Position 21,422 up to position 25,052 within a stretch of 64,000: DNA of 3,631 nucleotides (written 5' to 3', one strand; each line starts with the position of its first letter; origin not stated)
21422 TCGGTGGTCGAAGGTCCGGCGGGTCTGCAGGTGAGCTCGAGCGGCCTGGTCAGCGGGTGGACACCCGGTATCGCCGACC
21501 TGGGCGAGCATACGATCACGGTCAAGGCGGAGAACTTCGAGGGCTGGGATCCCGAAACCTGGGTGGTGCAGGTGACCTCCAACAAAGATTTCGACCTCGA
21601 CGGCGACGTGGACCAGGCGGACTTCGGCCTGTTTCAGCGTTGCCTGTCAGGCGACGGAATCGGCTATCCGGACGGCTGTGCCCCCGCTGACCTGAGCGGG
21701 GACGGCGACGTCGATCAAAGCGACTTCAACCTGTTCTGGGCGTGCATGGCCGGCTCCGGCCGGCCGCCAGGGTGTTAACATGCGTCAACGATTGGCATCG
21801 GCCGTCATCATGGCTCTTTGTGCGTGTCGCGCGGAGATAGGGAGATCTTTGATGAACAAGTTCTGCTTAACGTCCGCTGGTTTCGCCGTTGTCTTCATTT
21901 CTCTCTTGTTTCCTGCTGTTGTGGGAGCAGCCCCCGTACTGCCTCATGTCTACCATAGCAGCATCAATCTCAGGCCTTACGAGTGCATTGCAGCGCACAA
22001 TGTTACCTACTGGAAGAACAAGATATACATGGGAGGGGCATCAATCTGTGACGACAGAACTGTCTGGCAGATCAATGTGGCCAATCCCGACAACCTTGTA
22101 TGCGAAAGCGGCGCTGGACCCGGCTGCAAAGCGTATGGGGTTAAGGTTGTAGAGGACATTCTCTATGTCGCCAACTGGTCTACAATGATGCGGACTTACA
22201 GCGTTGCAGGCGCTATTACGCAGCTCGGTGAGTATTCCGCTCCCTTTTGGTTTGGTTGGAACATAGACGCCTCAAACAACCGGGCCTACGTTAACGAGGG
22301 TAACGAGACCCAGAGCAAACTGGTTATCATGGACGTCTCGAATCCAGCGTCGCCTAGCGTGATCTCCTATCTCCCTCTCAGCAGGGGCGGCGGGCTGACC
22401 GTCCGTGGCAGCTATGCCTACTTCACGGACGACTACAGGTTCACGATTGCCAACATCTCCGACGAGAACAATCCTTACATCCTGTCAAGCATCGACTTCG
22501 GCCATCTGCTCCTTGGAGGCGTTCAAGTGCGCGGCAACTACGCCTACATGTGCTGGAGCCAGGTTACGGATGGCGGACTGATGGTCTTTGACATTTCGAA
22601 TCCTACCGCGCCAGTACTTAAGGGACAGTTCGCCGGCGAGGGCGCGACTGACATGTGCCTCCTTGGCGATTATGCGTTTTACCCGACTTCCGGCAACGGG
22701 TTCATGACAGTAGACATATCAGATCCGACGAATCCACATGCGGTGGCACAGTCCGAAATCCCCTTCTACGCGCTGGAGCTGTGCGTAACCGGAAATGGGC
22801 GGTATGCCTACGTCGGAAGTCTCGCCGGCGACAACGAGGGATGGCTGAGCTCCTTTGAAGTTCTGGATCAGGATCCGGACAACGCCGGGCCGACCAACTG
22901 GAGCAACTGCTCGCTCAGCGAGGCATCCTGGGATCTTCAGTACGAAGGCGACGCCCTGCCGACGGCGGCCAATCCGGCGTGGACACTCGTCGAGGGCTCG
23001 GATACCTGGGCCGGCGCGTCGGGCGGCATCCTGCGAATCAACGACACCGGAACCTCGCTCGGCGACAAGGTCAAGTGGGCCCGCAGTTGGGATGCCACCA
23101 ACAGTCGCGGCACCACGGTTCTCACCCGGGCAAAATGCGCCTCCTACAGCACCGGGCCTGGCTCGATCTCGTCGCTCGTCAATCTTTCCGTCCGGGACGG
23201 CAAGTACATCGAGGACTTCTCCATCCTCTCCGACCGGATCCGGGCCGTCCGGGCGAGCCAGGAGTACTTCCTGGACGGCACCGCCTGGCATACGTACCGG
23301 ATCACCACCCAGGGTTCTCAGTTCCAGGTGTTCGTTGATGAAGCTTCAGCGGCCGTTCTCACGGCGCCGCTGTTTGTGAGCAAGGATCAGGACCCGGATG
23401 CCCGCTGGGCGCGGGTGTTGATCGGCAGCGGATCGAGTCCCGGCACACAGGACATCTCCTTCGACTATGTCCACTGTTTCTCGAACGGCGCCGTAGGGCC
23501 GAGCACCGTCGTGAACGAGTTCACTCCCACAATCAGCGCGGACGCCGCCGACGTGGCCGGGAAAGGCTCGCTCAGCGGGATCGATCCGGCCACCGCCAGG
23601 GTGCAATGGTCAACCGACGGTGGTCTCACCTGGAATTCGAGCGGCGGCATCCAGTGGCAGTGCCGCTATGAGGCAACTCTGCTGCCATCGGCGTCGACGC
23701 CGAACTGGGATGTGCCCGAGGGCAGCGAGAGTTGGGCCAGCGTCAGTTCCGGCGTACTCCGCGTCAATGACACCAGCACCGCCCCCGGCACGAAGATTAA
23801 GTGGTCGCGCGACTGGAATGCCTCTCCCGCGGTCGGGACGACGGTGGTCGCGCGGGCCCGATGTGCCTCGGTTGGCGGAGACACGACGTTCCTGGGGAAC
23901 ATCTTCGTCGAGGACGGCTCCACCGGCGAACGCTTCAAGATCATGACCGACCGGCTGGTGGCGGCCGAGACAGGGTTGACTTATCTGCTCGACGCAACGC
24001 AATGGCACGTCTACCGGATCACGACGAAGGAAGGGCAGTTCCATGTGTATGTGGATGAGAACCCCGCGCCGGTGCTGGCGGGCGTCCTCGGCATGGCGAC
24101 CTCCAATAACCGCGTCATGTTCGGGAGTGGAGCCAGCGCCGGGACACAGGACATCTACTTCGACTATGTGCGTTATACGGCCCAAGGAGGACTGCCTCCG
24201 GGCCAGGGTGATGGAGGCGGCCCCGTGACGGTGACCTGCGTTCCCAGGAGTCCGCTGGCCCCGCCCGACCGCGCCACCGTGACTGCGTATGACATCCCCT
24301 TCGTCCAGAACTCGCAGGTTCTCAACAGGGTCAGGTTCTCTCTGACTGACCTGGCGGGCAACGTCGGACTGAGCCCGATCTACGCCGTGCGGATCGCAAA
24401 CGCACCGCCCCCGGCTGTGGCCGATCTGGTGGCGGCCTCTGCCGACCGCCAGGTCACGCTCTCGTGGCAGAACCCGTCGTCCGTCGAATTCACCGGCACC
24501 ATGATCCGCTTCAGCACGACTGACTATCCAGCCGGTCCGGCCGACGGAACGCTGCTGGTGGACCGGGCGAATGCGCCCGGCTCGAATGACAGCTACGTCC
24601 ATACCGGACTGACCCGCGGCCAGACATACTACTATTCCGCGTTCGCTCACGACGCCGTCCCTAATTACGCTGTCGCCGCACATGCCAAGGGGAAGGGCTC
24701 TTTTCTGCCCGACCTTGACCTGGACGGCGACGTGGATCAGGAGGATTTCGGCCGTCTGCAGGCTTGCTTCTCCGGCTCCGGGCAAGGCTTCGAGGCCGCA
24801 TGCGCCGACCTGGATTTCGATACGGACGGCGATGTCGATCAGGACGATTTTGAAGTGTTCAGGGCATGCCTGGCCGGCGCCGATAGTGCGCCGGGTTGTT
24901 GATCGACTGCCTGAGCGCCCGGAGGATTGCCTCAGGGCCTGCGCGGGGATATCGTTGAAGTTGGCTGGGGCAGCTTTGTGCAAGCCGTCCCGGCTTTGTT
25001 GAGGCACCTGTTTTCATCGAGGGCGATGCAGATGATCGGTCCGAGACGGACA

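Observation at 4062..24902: Seven signal-peptide-bearing giants share a double EF-hand, dockerin-like C-terminal module with no cohesin-like partner in sight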

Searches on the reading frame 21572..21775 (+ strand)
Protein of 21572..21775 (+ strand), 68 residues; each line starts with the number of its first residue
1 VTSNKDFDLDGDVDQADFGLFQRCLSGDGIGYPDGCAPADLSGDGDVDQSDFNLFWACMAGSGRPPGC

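Call 14: search_protein_families(library=pfam, proteins=[window:21572-21775:+], max_evalue=10)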
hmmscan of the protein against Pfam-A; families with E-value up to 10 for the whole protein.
window:21572-21775:+ (68 aa): 2 families
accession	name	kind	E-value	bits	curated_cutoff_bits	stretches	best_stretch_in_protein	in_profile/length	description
PF00404.24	Dockerin_1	-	2.3e-06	28.1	22.9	1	5-54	2-51/57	Dockerin type I domain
PF00036.39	EF-hand_1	-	1.6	8.9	25.4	1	39-57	9-27/29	EF hand domain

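Call 34: predict_structure(alignment_id=A2)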
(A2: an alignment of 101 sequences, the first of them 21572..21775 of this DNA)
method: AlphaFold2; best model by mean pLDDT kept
length: 68 residues; sequences in the alignment: 101
mean_pLDDT: 96.3   pTM: 0.83
mean pLDDT of the five models: 96.3, 96.1, 95.7, 95.6, 95.0
residues with pLDDT >= 90: 65; 70-90: 2; 50-70: 1; < 50: 0
segments of 3 or more residues with pLDDT < 50: none
pLDDT, mean of each block of 10 residues (from residue 1): 91 98 98 97 98 97 94
secondary structure, 60 per line:
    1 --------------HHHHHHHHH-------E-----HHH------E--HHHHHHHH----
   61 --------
elements in order: H15-23 H49-56

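Call 37: fold_search(model_id=the predicted structure, library=pdb)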
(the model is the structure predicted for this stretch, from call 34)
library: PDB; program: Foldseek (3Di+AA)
matches with E <= 10: 110; with E <= 0.001: 0
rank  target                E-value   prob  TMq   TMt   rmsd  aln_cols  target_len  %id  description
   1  2y3n_B                1.4e-01  0.99  0.71  0.79   2.3        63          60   17  Type II cohesin-dockerin domain from Bacteroides cellolosolvens (released 2012-01-11)
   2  2ozn_B                3.6e-01  0.93  0.61  0.33   1.7        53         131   21  The Cohesin-Dockerin Complex of NagJ and NagH from Clostridium perfringens (released 2008-05-06)
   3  2vn6_B                5.1e-01  0.66  0.52  0.54   4.1        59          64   20  The Clostridium cellulolyticum dockerin displays a dual binding mode for its cohesin partner (released 2008-05-13)
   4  9u8m                  5.1e-01  0.12  0.27  0.09  11.7        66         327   24  Drosophila melanogaster Nicotinamidase in Complex with Inhibitor CN2 (released 2025-09-03)
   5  2m97_MODEL_1_A        8.2e-01  0.10  0.27  0.27  11.5        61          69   21  Optimized Ratiometric Calcium Sensors For Functional In Vivo Imaging of Neurons and T-Lymphocytes (released 2014-01-01)
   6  2vn5_D                1.3e+00  0.41  0.49  0.57   3.1        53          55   23  The Clostridium cellulolyticum dockerin displays a dual binding mode for its cohesin partner (released 2008-05-20)
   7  2ksz_MODEL_1_A        1.4e+00  0.06  0.23  0.22  11.1        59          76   22  The solution structure of the Magnesium bound soybean calmodulin isoform 4 N-domain (released 2010-03-09)
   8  2fot_A                1.6e+00  0.07  0.28  0.16  10.9        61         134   26  Crystal structure of the complex between calmodulin and alphaII-spectrin (released 2006-09-05)
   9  5otj_D                1.7e+00  0.06  0.27  0.27  10.2        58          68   26  Monomeric polcalcin (Phl p 7) in complex with two identical allergen-specific antibodies (released 2018-09-05)
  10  2ccl_B                1.8e+00  0.28  0.49  0.53   4.6        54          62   24  THE S45A, T46A MUTANT OF THE TYPE I COHESIN-DOCKERIN COMPLEX FROM THE CELLULOSOME OF CLOSTRIDIUM THERMOCELLUM (released 2007-02-13)
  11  3kcp_A                2.0e+00  0.51  0.64  0.16   3.3        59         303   15  Crystal structure of interacting Clostridium thermocellum multimodular components (released 2010-02-09)
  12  9vsj                  2.0e+00  0.06  0.24  0.08  10.7        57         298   19  Crystal structure of the genetically-encoded green calcium sensor icBTnC2 in its calcium bound-state (released 2025-09-17)
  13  5otj_C                2.1e+00  0.06  0.26  0.26  10.2        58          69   26  Monomeric polcalcin (Phl p 7) in complex with two identical allergen-specific antibodies (released 2018-09-05)
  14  2l4h_MODEL_1_A        2.1e+00  0.04  0.23  0.11  11.4        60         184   25  The Solution Structure of Calcium Bound CIB1 (released 2011-03-09)
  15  9nxe_B                2.3e+00  0.04  0.29  0.16  11.8        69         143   20  Crystal Structure of Calcineurin Clinical Variant E282K (released 2025-12-17)
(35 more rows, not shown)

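Call 38: search_protein_representatives(alignment_id=A2)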
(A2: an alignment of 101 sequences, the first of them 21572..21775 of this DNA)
Query: 101 sequences, 105 profile positions. Proteins with E-value up to 0.001 (for the whole library): 16648; up to 1e-10: 6435; up to 1e-30: 37. The best 150 are listed.
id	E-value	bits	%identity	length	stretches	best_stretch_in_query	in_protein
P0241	2.4e-58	210.4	-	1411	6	33-91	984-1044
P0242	2.2e-53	194.4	-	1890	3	32-104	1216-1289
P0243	1.6e-46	172.3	-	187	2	34-103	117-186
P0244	2.7e-45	168.4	-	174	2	37-104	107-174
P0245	3.8e-44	164.8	-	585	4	29-97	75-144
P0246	2.7e-42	158.8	-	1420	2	28-104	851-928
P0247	1.0e-41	156.9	-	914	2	30-104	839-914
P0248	1.3e-41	156.6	-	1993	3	32-103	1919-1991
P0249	2.9e-41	155.5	-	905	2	27-104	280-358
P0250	3.9e-41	155.1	-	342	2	28-104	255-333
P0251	1.0e-40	153.7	-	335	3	28-104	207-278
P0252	1.0e-37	144.1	-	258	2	33-101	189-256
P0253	1.3e-37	143.8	-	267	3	35-103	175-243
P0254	1.7e-37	143.4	-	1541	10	16-89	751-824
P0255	8.0e-37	141.2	-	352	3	35-102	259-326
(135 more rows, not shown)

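Call 46: search_protein_families(library=pfam, alignment_id=A3, max_evalue=0.001)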
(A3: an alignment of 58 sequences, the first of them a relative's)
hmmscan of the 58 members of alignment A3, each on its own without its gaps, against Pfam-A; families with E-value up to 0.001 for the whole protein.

A. member 1, P0242 (1890 aa): 6 families
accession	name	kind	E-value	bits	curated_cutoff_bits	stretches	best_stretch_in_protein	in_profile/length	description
PF02412.23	TSP_3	-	3.8e-63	209.3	25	7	290-324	2-36/36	Thrombospondin type 3 repeat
PF13385.13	Laminin_G_3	-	4.6e-27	95.4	27.6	1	38-196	1-150/151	Concanavalin A-like lectin/glucanases superfamily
PF00139.26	Lectin_legB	-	1.7e-22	80.6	26.3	1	343-560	5-239/250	Legume lectin domain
PF04862.18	DUF642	-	1.1e-20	74.4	27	1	663-817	3-156/157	Protein of unknown function (DUF642)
PF18483.9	Lectin_L-type_dom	-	1.6e-18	67.8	78.3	1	354-550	11-211/215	Legume lectin beta-barrel domain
PF00404.24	Dockerin_1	-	7.3e-05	23.3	22.9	1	1221-1270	2-50/57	Dockerin type I domain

B. families by the number of members that match (of 58 scanned): 64 families (the first 25 are shown)
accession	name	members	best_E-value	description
PF00404.24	Dockerin_1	16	1.1e-12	Dockerin type I domain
PF19190.6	BACON_2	13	2.3e-08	Viral BACON domain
PF02412.23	TSP_3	7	3.8e-63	Thrombospondin type 3 repeat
PF13229.12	Beta_helix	4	2e-48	Right handed beta helix region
PF13620.12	CarboxypepD_reg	4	1.9e-32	Carboxypeptidase regulatory-like domain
PF13385.13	Laminin_G_3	4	4.6e-27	Concanavalin A-like lectin/glucanases superfamily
PF04862.18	DUF642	4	1.6e-25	Protein of unknown function (DUF642)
PF18911.6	PKD_4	4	6.3e-19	PKD domain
PF02415.23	Chlam_PMP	4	9.9e-13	Chlamydia polymorphic membrane protein (Chlamydia_PMP) repeat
PF13499.12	EF-hand_7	4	6.9e-05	EF-hand domain pair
PF13715.12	CarbopepD_reg_2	3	3e-17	CarboxypepD_reg-like domain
PF00801.26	PKD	3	1.5e-11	PKD domain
PF14686.12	fn3_3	3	1.6e-10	Polysaccharide lyase family 4, domain II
PF22352.2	K319L-like_PKD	3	4.2e-08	K319L-like, PKD domain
PF17210.9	SdrD_B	3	1e-07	SdrD B-like domain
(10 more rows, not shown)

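Call 63: search_protein_families(library=ncbifam, proteins=[window:21572-21775:+], max_evalue=10)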
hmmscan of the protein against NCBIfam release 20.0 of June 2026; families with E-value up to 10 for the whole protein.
window:21572-21775:+ (68 aa): 1 family
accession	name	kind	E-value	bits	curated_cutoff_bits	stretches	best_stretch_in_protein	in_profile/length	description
NF041540.1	dockerin_GC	domain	0.097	13.1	29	1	9-56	14-60/67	GC-type dockerin domain-anchored protein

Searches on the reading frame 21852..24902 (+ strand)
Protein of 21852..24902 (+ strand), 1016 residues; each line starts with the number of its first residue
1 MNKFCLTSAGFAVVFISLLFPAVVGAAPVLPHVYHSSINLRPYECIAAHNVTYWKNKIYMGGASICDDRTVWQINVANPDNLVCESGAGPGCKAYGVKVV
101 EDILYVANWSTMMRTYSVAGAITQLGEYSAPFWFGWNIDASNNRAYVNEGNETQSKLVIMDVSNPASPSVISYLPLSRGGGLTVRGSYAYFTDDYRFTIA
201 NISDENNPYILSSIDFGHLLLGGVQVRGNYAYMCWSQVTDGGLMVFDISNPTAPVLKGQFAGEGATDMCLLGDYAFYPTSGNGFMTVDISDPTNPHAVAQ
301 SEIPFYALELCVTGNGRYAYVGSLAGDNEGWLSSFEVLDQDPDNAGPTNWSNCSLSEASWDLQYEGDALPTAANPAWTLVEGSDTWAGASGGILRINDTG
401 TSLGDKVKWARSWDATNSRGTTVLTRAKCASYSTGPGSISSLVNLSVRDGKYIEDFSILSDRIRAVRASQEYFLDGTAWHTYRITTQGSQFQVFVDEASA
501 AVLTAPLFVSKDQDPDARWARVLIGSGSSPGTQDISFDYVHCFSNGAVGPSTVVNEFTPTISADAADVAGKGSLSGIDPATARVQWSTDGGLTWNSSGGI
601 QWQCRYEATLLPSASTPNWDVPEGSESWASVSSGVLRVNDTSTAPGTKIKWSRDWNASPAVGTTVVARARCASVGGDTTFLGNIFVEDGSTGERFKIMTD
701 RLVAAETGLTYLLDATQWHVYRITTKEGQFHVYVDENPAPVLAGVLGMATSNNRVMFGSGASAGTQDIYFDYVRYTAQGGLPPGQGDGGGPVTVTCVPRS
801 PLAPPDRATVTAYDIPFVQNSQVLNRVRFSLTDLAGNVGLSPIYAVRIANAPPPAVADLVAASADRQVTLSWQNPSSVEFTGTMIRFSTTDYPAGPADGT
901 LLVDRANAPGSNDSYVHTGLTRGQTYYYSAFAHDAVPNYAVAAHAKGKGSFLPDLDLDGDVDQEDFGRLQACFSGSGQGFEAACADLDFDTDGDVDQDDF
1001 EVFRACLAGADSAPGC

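Call 10: search_protein_families(library=pfam, proteins=[window:21852-24902:+], max_evalue=0.1)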
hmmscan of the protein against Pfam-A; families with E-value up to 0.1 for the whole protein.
window:21852-24902:+ (1016 aa): 4 families
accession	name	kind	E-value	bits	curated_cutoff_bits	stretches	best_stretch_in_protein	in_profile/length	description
PF08309.17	LVIVD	-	1.7e-21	75.7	20.2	3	224-260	7-40/42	LVIVD repeat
PF00404.24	Dockerin_1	-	0.0029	18.2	22.9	1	954-1001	3-50/57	Dockerin type I domain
PF16656.11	Pur_ac_phosph_N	-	0.01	16.8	30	1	863-933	10-81/93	Purple acid Phosphatase, N-terminal domain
PF06439.18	3keto-disac_hyd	-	0.016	15.7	26.8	0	466-498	114-146/187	3-keto-disaccharide hydrolase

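Call 11: search_protein_families(library=ncbifam, proteins=[window:21852-24902:+], max_evalue=0.1)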
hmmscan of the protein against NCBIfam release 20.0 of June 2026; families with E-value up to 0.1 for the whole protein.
window:21852-24902:+ (1016 aa): 1 family
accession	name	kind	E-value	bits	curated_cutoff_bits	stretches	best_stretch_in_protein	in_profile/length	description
TIGR04312.1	choice_anch_B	subfamily_domain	0.014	14.7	100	0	135-264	36-176/364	choice-of-anchor B family protein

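Call 32: find_homologous_proteins(query=window:21852-24695:+, max_evalue=0.00001)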
Query window:21852-24695:+ (948 aa): 1179 proteins with E <= 0.00001 among 8000 candidates; the best 120 are listed.
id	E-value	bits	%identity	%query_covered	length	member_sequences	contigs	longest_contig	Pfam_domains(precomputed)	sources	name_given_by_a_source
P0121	0.0e+0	2074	94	100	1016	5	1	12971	PF08309.18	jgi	-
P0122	0.0e+0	1238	57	99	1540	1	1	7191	PF08309.18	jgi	jgi:hypothetical protein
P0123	0.0e+0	1235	56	99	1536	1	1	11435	PF08309.18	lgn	-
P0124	0.0e+0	1078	45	81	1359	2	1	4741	PF08309.18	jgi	-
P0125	0.0e+0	1067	59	87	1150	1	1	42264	PF08309.18,PF09136.17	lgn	-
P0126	0.0e+0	1059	55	92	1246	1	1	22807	PF08309.18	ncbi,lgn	-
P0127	8.9e-293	992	56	87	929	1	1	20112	PF08309.18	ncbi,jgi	-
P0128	9.9e-283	959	49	98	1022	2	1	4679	PF08309.18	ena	-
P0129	1.3e-281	955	51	65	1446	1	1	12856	PF06439.19,PF02210.32,PF08309.18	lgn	-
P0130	1.3e-280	952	50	97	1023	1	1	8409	PF08309.18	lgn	-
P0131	9.9e-269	913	53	88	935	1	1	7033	PF08309.18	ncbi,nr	ncbi:MAG: hypothetical protein HY718_10520 [Planctomycetes bacterium]|nr:hypothetical protein [Planc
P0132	3.8e-263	894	51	89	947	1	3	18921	PF08309.18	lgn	-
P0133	3.0e-256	871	51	66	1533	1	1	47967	PF06439.19,PF13287.13,PF13290.14,PF02210.32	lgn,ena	-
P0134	3.0e-255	868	50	87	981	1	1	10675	PF08309.18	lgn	-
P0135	9.2e-253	860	50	88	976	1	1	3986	PF08309.18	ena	-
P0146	9.0e-233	794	47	90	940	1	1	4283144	PF08309.18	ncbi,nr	ncbi:MAG: hypothetical protein JSV03_13020 [Planctomycetota bacterium]|nr:MAG: hypothetical protein 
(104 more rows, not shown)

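Call 41: find_encoding_contigs(protein=P0146, flank=10000, max_places=2)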
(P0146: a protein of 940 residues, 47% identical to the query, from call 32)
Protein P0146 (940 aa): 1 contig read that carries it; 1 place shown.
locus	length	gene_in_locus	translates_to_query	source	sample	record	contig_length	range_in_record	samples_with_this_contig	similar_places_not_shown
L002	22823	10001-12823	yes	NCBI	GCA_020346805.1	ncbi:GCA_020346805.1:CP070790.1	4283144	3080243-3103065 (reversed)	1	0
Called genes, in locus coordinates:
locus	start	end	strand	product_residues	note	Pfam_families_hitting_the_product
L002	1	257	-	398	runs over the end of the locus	PF01053:Cys_Met_Meta_PP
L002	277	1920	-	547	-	PF00795:CN_hydrolase, PF02540:NAD_synthase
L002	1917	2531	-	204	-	PF00857:Isochorismatase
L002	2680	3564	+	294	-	PF01261:AP_endonuc_2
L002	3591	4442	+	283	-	PF00795:CN_hydrolase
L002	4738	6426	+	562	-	PF05157:MshEN, PF00437:T2SSE, PF25199:nSTAND_NTPase5 (weak)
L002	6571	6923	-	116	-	-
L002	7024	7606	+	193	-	PF00801:PKD, PF18911:PKD_4, PF22352:K319L-like_PKD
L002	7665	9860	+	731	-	-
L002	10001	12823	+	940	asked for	PF08309:LVIVD (faint)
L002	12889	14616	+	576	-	-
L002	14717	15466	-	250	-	-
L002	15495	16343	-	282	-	PF00596:Aldolase_II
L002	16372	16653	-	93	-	PF03319:EutN_CcmL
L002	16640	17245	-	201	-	PF02502:LacAB_rpiB (weak)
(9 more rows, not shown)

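Call 79: find_encoding_contigs(protein=P0121, flank=10000, max_places=3)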
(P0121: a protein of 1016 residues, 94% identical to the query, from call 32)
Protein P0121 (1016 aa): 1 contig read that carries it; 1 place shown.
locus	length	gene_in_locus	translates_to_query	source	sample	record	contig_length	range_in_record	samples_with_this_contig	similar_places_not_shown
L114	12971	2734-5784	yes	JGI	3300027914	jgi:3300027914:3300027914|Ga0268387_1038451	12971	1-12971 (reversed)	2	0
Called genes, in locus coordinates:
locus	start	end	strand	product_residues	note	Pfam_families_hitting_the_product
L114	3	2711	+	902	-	?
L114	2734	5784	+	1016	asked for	PF08309:LVIVD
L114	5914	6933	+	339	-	PF01841:Transglut_core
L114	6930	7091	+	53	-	-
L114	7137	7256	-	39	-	-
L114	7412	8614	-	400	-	PF00392:GntR, PF00532:Peripla_BP_1, PF13407:Peripla_BP_4, PF13377:Peripla_BP_3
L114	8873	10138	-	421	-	PF03781:FGE-sulfatase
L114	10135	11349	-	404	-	PF16286:DUF4932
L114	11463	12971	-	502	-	PF03781:FGE-sulfatase, PF02412:TSP_3 (faint)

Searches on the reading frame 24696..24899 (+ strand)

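Call 14: search_protein_families(library=pfam, proteins=[window:24696-24899:+], max_evalue=10)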
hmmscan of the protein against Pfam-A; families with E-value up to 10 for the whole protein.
window:24696-24899:+ (68 aa): 5 families
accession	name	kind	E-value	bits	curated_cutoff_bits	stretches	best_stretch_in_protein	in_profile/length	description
PF00404.24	Dockerin_1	-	0.0002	21.9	22.9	1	6-54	3-51/57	Dockerin type I domain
PF00036.39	EF-hand_1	-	0.16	12.1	25.4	1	32-54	2-24/29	EF hand domain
PF13405.12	EF-hand_6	-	0.38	11.1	25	1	37-53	7-23/30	EF-hand domain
PF13833.12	EF-hand_8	-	1.8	8.8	28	1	6-18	35-47/54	EF-hand domain pair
PF13499.12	EF-hand_7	-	2.2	9.2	30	1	38-55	10-28/67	EF-hand domain pair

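Call 63: search_protein_families(library=ncbifam, proteins=[window:24696-24899:+], max_evalue=10)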
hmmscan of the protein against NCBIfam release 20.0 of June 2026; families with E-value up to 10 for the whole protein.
window:24696-24899:+ (68 aa): 1 family
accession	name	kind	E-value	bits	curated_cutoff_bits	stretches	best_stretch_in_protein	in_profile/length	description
NF041410.1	XopAW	subfamily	0.071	12.9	120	1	6-53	113-159/235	XopAW family type III secretion system calcium-binding effector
